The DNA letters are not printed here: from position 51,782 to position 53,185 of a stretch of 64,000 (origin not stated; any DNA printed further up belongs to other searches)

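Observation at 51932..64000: Operon of six consecutive radical SAM genes (about ten radical SAM domains) with exotic fusions, flanked by a Cas4/RecB-like Fe-S nuclease and a triple-PAS sensor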

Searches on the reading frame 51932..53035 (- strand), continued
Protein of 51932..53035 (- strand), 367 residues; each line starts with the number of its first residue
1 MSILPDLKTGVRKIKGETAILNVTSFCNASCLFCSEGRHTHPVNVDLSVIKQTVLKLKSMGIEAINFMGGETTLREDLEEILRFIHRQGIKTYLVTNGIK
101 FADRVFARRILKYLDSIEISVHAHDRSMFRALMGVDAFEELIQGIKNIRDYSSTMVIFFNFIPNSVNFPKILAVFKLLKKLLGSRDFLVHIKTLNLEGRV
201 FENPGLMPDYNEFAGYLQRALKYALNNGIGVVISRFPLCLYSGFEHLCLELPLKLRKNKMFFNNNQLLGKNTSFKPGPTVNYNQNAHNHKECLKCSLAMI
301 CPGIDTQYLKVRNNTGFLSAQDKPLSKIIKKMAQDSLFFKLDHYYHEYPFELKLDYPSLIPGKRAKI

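Call 49: search_protein_families(library=ncbifam, proteins=[L015:922-1329:+, L015:1363-2823:+, L015:3609-3896:+, L015:3905-4786:+, L015:4761-5723:+, L015:11058-12266:+, L015:13794-14885:+, L015:17049-17948:+, L015:19807-20661:+, L015:2834-3607:+], max_evalue=0.00001)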
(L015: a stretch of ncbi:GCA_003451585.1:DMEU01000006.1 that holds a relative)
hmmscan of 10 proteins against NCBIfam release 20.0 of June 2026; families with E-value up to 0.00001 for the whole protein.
L015:922-1329:+ (135 aa): 1 family
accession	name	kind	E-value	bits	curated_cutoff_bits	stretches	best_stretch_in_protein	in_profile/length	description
TIGR03976.1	chp_LLNDYxLRE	equivalog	9.9e-19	67.5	50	1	5-90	1-85/90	His-Xaa-Ser system protein HxsD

L015:1363-2823:+ (486 aa): 45 families (the best 25 are shown)
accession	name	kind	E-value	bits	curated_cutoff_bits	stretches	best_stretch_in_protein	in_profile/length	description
TIGR03978.1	rSAM_paired_1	equivalog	5.4e-148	493.6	370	1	22-483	5-466/466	His-Xaa-Ser system radical SAM maturase HxsB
NF047865.1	rSAM_PapB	equivalog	2.3e-40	138.8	340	1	101-446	7-327/330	PapB family radical SAM/SPASM ranthipeptide maturase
TIGR04064.1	rSAM_nif11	equivalog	2.9e-37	128.5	518.7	1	100-461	81-424/459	nif11-like peptide radical SAM maturase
NF040492.1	not_ScfB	exception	6.3e-34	117.6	855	1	103-460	101-438/450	ScfB-related radical SAM/SPASM orphan maturase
TIGR03974.1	rSAM_six_Cys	equivalog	1.6e-30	106.4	425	1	102-460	102-439/451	thioether cross-link-forming SCIFF peptide maturase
TIGR03906.1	quino_hemo_SAM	equivalog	3e-30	105.3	453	1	98-433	93-412/467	quinohemoprotein amine dehydrogenase maturation protein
TIGR04068.1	rSAM_ocin_clost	equivalog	5.7e-30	104.6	500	1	58-256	45-244/462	Cys-rich peptide radical SAM maturase CcpM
TIGR03942.1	sulfatase_rSAM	equivalog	6.3e-30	104.4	349.45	1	104-466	8-353/363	anaerobic sulfatase maturase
TIGR04115.1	rSAM_Cxxx_rpt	equivalog_domain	2.9e-24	86.2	350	1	102-444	7-334/359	radical SAM peptide maturase, CXXX-repeat target family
NF041298.1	rSAM_mat_DynA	equivalog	6.6e-23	81.3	450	1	100-471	4-354/356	dynobactin maturation radical SAM/SPASM protein DynA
NF035951.1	rSAM_RumMC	equivalog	8.6e-23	80.8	720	1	100-251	115-268/510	RumMC family radical SAM sactipeptide maturase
TIGR04083.1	rSAM_pep_methan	hypoth_equivalog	8.4e-22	77.5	300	1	100-471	2-344/376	TIGR04083 family peptide-modifying radical SAM enzyme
TIGR04163.1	rSAM_cobopep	equivalog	7.5e-20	71.1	375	1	104-452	71-404/428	peptide-modifying radical SAM enzyme CbpB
TIGR04280.1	geopep_mat_rSAM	hypoth_equivalog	9.7e-19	67.6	400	1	54-243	41-231/428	geopeptide radical SAM maturase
NF038107.1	rSAM_NF038107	equivalog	1.6e-18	66.7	600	1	30-245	17-236/444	Cys-every-fifth radical SAM/SPASM peptide maturase CefB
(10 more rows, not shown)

L015:3609-3896:+ (95 aa): 2 families
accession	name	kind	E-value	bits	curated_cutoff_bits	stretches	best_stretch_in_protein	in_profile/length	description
NF038313.3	HisXaaSer_A4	exception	3.6e-09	37.4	55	1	12-94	2-92/93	His-Xaa-Ser repeat protein HxsA4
NF038309.1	HisXaaSer_A3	equivalog_domain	5.5e-09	35.7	65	1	12-89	2-79/81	His-Xaa-Ser repeat protein HxsA3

L015:3905-4786:+ (293 aa): 22 families
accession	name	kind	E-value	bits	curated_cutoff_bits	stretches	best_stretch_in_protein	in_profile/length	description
NF047865.1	rSAM_PapB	equivalog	5e-17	62.1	340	1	7-104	5-111/330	PapB family radical SAM/SPASM ranthipeptide maturase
TIGR03978.1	rSAM_paired_1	equivalog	8.8e-14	51.1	370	1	7-105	85-191/466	His-Xaa-Ser system radical SAM maturase HxsB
TIGR04064.1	rSAM_nif11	equivalog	3e-11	42.7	518.7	1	5-104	78-186/459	nif11-like peptide radical SAM maturase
TIGR04068.1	rSAM_ocin_clost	equivalog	7.1e-11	41.7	500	1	6-104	85-193/462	Cys-rich peptide radical SAM maturase CcpM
TIGR03977.1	rSAM_pair_HxsC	equivalog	3.6e-10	39.2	267.9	1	8-99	28-117/292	His-Xaa-Ser system radical SAM maturase HxsC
TIGR03974.1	rSAM_six_Cys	equivalog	1.5e-08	34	425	1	8-104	100-206/451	thioether cross-link-forming SCIFF peptide maturase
NF038283.1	viperin_w_prok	equivalog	2.7e-08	33.3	180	1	12-103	9-105/281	viperin family antiviral radical SAM protein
TIGR03962.1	mycofact_rSAM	equivalog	1.1e-07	31.3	265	1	2-109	9-113/339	mycofactocin radical SAM maturase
TIGR02666.1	moaA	equivalog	1.1e-07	31.1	284.05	1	12-97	17-107/336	GTP 3',8-cyclase MoaA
TIGR04250.1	SCM_rSAM_ScmE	equivalog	2.2e-07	30.1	400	1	11-102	9-98/358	SynChlorMet cassette radical SAM/SPASM protein ScmE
TIGR04054.1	rSAM_NirJ1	equivalog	7.2e-07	28.1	650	1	11-103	42-132/387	putative heme d1 biosynthesis radical SAM protein NirJ1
TIGR04280.1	geopep_mat_rSAM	hypoth_equivalog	7.7e-07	28.4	400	1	6-98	85-185/428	geopeptide radical SAM maturase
NF040492.1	not_ScfB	exception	1.5e-06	27.4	855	1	10-103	100-203/450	ScfB-related radical SAM/SPASM orphan maturase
NF033640.1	N_Twi_rSAM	subfamily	2.7e-06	26.7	170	0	14-112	120-238/398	twitch domain-containing radical SAM protein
NF049973.1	radical_Rv1681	equivalog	3.4e-06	26.2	380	1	6-102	73-166/326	Rv1681 family radical SAM protein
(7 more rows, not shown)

L015:4761-5723:+ (320 aa): 36 families (the best 25 are shown)
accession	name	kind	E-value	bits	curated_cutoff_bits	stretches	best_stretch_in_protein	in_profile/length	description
NF038332.1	rSAM_rare_HxsC4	exception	4.1e-46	157.7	500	1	7-305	8-335/335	radical SAM protein HxsC4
TIGR03977.1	rSAM_pair_HxsC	equivalog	1.5e-28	99.5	267.9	1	23-237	35-255/292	His-Xaa-Ser system radical SAM maturase HxsC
TIGR04054.1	rSAM_NirJ1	equivalog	4.9e-19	68.2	650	1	22-194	45-217/387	putative heme d1 biosynthesis radical SAM protein NirJ1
TIGR04053.2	TIGR04053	equivalog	2.5e-18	66.5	395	1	23-195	18-194/366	TIGR04053 family radical SAM/SPASM domain-containing protein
TIGR04545.1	rSAM_ahbD_hemeb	equivalog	1.6e-17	64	500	1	22-197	9-185/339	heme b synthase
TIGR04055.1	rSAM_NirJ2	equivalog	4e-15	56.2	500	1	18-199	5-186/326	putative heme d1 biosynthesis radical SAM protein NirJ2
TIGR04133.1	rSAM_w_lipo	hypoth_equivalog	1e-14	54.3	425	1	21-199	32-214/350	TIGR04133 family radical SAM/SPASM protein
TIGR02668.1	moaA_archaeal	equivalog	1.1e-13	50.8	325.25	1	22-216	19-216/303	GTP 3',8-cyclase MoaA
TIGR04546.1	rSAM_ahbC_deAc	equivalog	1.3e-13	50.5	650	1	23-191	49-217/390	12,18-didecarboxysiroheme deacetylase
NF045574.1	sacti_mat_StsB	exception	1.6e-13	50.3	625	1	23-195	106-277/466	StsB family radical SAM/SPASM domain sactipeptide maturase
TIGR02109.1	PQQ_syn_pqqE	equivalog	2.9e-13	49.5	381.35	1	60-209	57-204/358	pyrroloquinoline quinone biosynthesis protein PqqE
NF045646.2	rSAM_Se_TrsS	equivalog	6.6e-13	48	490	1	23-170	96-247/441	radical SAM (seleno)protein TrsS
TIGR04347.1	pseudo_SAM_Halo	equivalog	9.8e-13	48.1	525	1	22-223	47-247/390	TIGR04347 family pseudo-SAM/SPASM protein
NF050035.1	rSAM_WgK_link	exception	3.2e-12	46.1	650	1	15-193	11-190/367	radical SAM/SPASM peptide maturase WgkB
TIGR03913.1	rad_SAM_trio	equivalog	3.8e-12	45.3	591.75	1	23-206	29-211/477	GDL motif peptide-associated radical SAM/SPASM maturase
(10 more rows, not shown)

L015:11058-12266:+ (402 aa): 48 families (the best 25 are shown)
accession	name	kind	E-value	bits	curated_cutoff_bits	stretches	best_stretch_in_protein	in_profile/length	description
NF047865.1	rSAM_PapB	equivalog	2.4e-37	128.9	340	1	89-295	3-213/330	PapB family radical SAM/SPASM ranthipeptide maturase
TIGR04064.1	rSAM_nif11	equivalog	4.3e-32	111.4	518.7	1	89-311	78-305/459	nif11-like peptide radical SAM maturase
TIGR04068.1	rSAM_ocin_clost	equivalog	1.1e-31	110.3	500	1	89-239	84-241/462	Cys-rich peptide radical SAM maturase CcpM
TIGR03978.1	rSAM_paired_1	equivalog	6.7e-31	107.5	370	1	91-231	85-229/466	His-Xaa-Ser system radical SAM maturase HxsB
TIGR03974.1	rSAM_six_Cys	equivalog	1.1e-26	93.7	425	1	91-267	99-283/451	thioether cross-link-forming SCIFF peptide maturase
NF035951.1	rSAM_RumMC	equivalog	2.2e-24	86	720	1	89-231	111-261/510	RumMC family radical SAM sactipeptide maturase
TIGR03906.1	quino_hemo_SAM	equivalog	2.6e-24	85.7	453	1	90-231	95-243/467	quinohemoprotein amine dehydrogenase maturation protein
TIGR03942.1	sulfatase_rSAM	equivalog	1.3e-23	83.6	349.45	1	96-267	8-186/363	anaerobic sulfatase maturase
NF040492.1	not_ScfB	exception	5.3e-21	75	855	1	93-268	99-283/450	ScfB-related radical SAM/SPASM orphan maturase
TIGR04148.1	GG_samocin_CFB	equivalog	1.4e-20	73.9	300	1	90-237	18-177/411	radical SAM peptide maturase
NF038170.1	lachnocin_rSAM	equivalog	3.1e-20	72.5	550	1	90-237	77-230/440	lachnocin radical SAM maturase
NF041298.1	rSAM_mat_DynA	equivalog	1.6e-18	66.8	450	1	92-260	4-177/356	dynobactin maturation radical SAM/SPASM protein DynA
NF038107.1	rSAM_NF038107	equivalog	1.4e-16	60.3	600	1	91-270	87-276/444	Cys-every-fifth radical SAM/SPASM peptide maturase CefB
TIGR04115.1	rSAM_Cxxx_rpt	equivalog_domain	2.4e-16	60.2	350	1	93-286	6-211/359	radical SAM peptide maturase, CXXX-repeat target family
TIGR04280.1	geopep_mat_rSAM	hypoth_equivalog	3.5e-16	59.2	400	1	89-229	84-230/428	geopeptide radical SAM maturase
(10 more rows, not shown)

L015:13794-14885:+ (363 aa): 43 families (the best 25 are shown)
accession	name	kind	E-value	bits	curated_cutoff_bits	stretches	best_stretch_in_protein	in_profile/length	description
NF047865.1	rSAM_PapB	equivalog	1.4e-37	129.6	340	1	41-252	4-217/330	PapB family radical SAM/SPASM ranthipeptide maturase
TIGR04064.1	rSAM_nif11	equivalog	5.8e-33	114.3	518.7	1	32-164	70-206/459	nif11-like peptide radical SAM maturase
TIGR04068.1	rSAM_ocin_clost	equivalog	9.5e-31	107.2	500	1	36-188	80-235/462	Cys-rich peptide radical SAM maturase CcpM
TIGR03978.1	rSAM_paired_1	equivalog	3.2e-29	102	370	1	44-188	87-234/466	His-Xaa-Ser system radical SAM maturase HxsB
TIGR03974.1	rSAM_six_Cys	equivalog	1.9e-26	92.9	425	1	28-168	85-230/451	thioether cross-link-forming SCIFF peptide maturase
TIGR03942.1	sulfatase_rSAM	equivalog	6.8e-21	74.7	349.45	1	48-228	9-191/363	anaerobic sulfatase maturase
NF040492.1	not_ScfB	exception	1.1e-20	74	855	1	26-161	81-221/450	ScfB-related radical SAM/SPASM orphan maturase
TIGR03906.1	quino_hemo_SAM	equivalog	2e-20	72.9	453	1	35-163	89-222/467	quinohemoprotein amine dehydrogenase maturation protein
NF038170.1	lachnocin_rSAM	equivalog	1e-19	70.7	550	1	39-197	75-235/440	lachnocin radical SAM maturase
TIGR04148.1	GG_samocin_CFB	equivalog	8.8e-19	68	300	1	31-197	8-182/411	radical SAM peptide maturase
NF035951.1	rSAM_RumMC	equivalog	3.2e-15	55.8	720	1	42-161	114-238/510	RumMC family radical SAM sactipeptide maturase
NF041298.1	rSAM_mat_DynA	equivalog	3.4e-15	55.9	450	1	47-218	8-179/356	dynobactin maturation radical SAM/SPASM protein DynA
TIGR04280.1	geopep_mat_rSAM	hypoth_equivalog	2.5e-14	53.1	400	1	43-184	87-229/428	geopeptide radical SAM maturase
TIGR04115.1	rSAM_Cxxx_rpt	equivalog_domain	7.5e-14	52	350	1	44-235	6-205/359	radical SAM peptide maturase, CXXX-repeat target family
NF041707.1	rSAM_YhhB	equivalog_domain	1.5e-13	50.4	445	1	46-241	8-211/369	cyclophane-forming radical SAM/SPASM peptide maturase YhhB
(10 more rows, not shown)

L015:17049-17948:+ (299 aa): 26 families (the best 25 are shown)
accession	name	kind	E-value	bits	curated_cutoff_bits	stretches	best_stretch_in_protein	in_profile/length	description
TIGR03977.1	rSAM_pair_HxsC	equivalog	1.4e-19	70.1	267.9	1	32-253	28-254/292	His-Xaa-Ser system radical SAM maturase HxsC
TIGR02666.1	moaA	equivalog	4.3e-19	68.7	284.05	1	30-204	11-191/336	GTP 3',8-cyclase MoaA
TIGR02668.1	moaA_archaeal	equivalog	5e-18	65.1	325.25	1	30-194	11-178/303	GTP 3',8-cyclase MoaA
NF001199.0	PRK00164.2-1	equivalog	7.7e-18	64.7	231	1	30-201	13-187/308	GTP 3',8-cyclase MoaA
NF038332.1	rSAM_rare_HxsC4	exception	3.1e-17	62.8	500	1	30-200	15-191/335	radical SAM protein HxsC4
NF045646.2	rSAM_Se_TrsS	equivalog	3.6e-15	55.4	490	1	26-188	83-250/441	radical SAM (seleno)protein TrsS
TIGR04317.1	W_rSAM_matur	equivalog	2.7e-13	49.8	380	1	31-200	6-181/349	tungsten cofactor oxidoreductase radical SAM maturase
NF045702.1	rSAM_GDGT_ether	equivalog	3.2e-13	49.1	450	1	32-195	89-259/486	tetraether lipid synthase Tes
TIGR04303.1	GeoRSP_rSAM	equivalog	4.2e-12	46.3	400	1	33-200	9-174/325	GeoRSP system radical SAM/SPASM protein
TIGR04055.1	rSAM_NirJ2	equivalog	3e-11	43.4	500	1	36-203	7-175/326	putative heme d1 biosynthesis radical SAM protein NirJ2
TIGR02109.1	PQQ_syn_pqqE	equivalog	1.6e-10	40.5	381.35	1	31-188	9-168/358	pyrroloquinoline quinone biosynthesis protein PqqE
TIGR04054.1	rSAM_NirJ1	equivalog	2.4e-09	36.3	650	1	34-203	41-210/387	putative heme d1 biosynthesis radical SAM protein NirJ1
TIGR04250.1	SCM_rSAM_ScmE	equivalog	3.5e-09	36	400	1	30-194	4-170/358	SynChlorMet cassette radical SAM/SPASM protein ScmE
NF038283.1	viperin_w_prok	equivalog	4.9e-09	35.8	180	1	35-179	8-167/281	viperin family antiviral radical SAM protein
TIGR04546.1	rSAM_ahbC_deAc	equivalog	1.7e-08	33.7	650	1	34-203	44-213/390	12,18-didecarboxysiroheme deacetylase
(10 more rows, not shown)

L015:19807-20661:+ (284 aa): 25 families
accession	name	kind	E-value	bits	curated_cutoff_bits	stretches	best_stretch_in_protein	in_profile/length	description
NF038332.1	rSAM_rare_HxsC4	exception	4.4e-23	82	500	1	4-175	18-190/335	radical SAM protein HxsC4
TIGR03977.1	rSAM_pair_HxsC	equivalog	2.8e-20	72.4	267.9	1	5-231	30-261/292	His-Xaa-Ser system radical SAM maturase HxsC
TIGR02668.1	moaA_archaeal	equivalog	1.2e-16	60.6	325.25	1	4-210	14-214/303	GTP 3',8-cyclase MoaA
TIGR04311.1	rSAM_Geo_metal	subfamily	2.8e-16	59.6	400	1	4-179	7-186/423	radical SAM/SPASM family putative metalloenzyme maturase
TIGR02666.1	moaA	equivalog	2.5e-15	56.3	284.05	1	4-201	14-218/336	GTP 3',8-cyclase MoaA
NF001199.0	PRK00164.2-1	equivalog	3.6e-15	55.9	231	1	4-164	16-173/308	GTP 3',8-cyclase MoaA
NF038283.1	viperin_w_prok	equivalog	9.3e-14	51.3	180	1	6-157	8-168/281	viperin family antiviral radical SAM protein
TIGR04317.1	W_rSAM_matur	equivalog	3.3e-13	49.5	380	1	4-188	8-193/349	tungsten cofactor oxidoreductase radical SAM maturase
NF045646.2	rSAM_Se_TrsS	equivalog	4.1e-11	42.1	490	1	5-121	91-210/441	radical SAM (seleno)protein TrsS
TIGR04051.1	rSAM_NirJ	equivalog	1.6e-10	40.5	515.45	1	8-189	14-185/354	heme d1 biosynthesis radical SAM protein NirJ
TIGR04403.1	rSAM_skfB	equivalog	1.2e-09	37.5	300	1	5-169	109-267/402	sporulation killing factor system radical SAM maturase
TIGR04133.1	rSAM_w_lipo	hypoth_equivalog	1.5e-09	37.3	425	1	7-193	31-217/350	TIGR04133 family radical SAM/SPASM protein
TIGR04545.1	rSAM_ahbD_hemeb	equivalog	1.9e-09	37.5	500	1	5-172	5-168/339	heme b synthase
TIGR04278.1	viperin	exception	2.7e-09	36.5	450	1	6-166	65-226/347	antiviral radical SAM protein viperin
NF045702.1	rSAM_GDGT_ether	equivalog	1.3e-08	34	450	1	3-135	89-224/486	tetraether lipid synthase Tes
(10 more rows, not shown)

L015:2834-3607:+ (257 aa): 0 families

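Call 52: search_protein_families(library=padloc, proteins=[window:51932-53035:-], max_evalue=0.001)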
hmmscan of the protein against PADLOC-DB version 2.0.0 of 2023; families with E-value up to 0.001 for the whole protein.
window:51932-53035:- (367 aa): 3 families
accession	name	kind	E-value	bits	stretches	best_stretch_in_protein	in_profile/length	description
PDLC02904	pVip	-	7e-20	69.6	1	23-169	9-155/262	Viperins associated with kinases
PDLC02903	pVip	-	6.6e-18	63.1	1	21-132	4-111/257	Viperins not associated with kinases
PDLC02905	pVip-kinase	-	2.8e-07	28.1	1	52-173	223-347/474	Viperin-kinase fusion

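Call 60: find_related_loci(query=A3, collection=metagenome_contigs, flank=10000)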
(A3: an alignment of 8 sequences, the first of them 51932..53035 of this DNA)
Query A3 (367 aa) in metagenome_contigs; peptide patterns used: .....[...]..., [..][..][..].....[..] (x = any residue, [..] = any of these).
600 stretches matched a pattern (row limit reached: there are more); 161 encode a relative of the query (tblastn E <= 1e-3); the best 80 are kept; 80 distinct loci.
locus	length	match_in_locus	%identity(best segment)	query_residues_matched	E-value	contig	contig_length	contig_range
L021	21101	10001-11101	84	1-367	0e+0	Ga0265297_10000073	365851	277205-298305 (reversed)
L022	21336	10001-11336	30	17-247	1e-23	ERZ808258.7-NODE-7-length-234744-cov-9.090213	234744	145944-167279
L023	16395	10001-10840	29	27-310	2e-20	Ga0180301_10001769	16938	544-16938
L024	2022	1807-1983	64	19-77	2e-20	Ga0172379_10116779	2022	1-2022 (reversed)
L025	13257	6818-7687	26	27-325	6e-18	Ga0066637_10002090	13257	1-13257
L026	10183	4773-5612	25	27-310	2e-17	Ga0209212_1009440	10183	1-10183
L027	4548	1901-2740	25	27-310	3e-17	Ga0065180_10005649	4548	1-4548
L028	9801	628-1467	25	27-310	3e-17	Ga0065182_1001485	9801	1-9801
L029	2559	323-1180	27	27-321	5e-17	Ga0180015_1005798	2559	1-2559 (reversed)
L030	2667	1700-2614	27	2-310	1e-16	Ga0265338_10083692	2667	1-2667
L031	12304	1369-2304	27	15-330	4e-20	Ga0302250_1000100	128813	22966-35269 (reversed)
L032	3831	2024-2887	23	27-328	4e-16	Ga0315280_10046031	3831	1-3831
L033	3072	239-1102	24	27-323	5e-16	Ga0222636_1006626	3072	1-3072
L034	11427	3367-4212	25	27-317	1e-15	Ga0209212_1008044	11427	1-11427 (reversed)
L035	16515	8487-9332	25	27-317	1e-15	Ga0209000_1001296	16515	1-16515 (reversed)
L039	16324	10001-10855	25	27-315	4e-17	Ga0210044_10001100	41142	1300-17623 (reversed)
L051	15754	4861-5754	23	27-328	7e-16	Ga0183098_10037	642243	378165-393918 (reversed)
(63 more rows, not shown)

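Call 85: search_protein_families(library=ncbifam, proteins=[L051:2866-3192:+, L039:5285-5617:+], max_evalue=0.0001)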
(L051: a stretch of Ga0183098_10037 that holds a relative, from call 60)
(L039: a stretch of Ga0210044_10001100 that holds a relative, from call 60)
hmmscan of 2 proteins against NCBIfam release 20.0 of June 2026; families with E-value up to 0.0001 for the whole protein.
L051:2866-3192:+ (109 aa): 2 families
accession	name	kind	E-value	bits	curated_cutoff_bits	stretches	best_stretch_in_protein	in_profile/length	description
NF038313.3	HisXaaSer_A4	exception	6e-14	52.7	55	1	51-103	38-90/93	His-Xaa-Ser repeat protein HxsA4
NF038309.1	HisXaaSer_A3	equivalog_domain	1.3e-10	40.9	65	0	5-93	4-75/81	His-Xaa-Ser repeat protein HxsA3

L039:5285-5617:+ (111 aa): 1 family
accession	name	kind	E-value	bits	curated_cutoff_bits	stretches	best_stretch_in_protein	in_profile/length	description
NF038313.3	HisXaaSer_A4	exception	2e-19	70.2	55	1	27-109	6-86/93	His-Xaa-Ser repeat protein HxsA4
